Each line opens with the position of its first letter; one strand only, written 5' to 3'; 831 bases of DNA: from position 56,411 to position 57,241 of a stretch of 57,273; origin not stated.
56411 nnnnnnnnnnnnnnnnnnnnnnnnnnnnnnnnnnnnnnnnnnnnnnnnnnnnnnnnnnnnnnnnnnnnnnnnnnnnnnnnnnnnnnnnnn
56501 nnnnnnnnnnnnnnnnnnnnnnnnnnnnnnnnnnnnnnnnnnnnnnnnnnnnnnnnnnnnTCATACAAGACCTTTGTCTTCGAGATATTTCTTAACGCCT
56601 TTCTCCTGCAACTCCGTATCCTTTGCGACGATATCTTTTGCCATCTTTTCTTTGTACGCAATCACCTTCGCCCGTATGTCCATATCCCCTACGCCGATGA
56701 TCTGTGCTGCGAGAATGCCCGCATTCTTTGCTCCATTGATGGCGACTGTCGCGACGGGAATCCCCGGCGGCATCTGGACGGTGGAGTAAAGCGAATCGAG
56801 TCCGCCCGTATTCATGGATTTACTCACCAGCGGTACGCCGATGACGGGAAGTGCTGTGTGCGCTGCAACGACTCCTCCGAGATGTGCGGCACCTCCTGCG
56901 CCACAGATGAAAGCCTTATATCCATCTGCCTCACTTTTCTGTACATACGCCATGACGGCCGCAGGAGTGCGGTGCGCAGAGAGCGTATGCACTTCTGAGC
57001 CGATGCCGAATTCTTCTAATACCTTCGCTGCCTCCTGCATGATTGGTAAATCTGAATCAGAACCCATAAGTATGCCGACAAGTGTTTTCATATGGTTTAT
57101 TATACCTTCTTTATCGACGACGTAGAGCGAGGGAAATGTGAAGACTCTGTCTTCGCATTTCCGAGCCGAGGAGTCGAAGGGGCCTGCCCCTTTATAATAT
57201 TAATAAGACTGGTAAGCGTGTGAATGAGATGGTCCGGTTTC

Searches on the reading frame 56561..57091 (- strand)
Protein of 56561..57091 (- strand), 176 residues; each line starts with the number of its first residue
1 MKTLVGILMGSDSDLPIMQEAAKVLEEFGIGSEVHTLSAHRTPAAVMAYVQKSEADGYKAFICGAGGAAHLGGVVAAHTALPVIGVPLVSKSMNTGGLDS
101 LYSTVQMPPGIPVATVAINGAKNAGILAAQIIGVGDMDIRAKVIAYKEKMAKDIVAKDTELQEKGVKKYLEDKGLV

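Call 75: search_protein_families(library=pfam, proteins=[window:56561-57091:-], max_evalue=0.0001)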
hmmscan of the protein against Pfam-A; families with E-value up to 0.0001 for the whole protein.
window:56561-57091:- (176 aa): 1 family
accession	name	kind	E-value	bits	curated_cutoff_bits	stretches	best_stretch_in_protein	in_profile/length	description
PF00731.26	AIRC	-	2.5e-59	199.5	30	1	5-152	2-147/148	AIR carboxylase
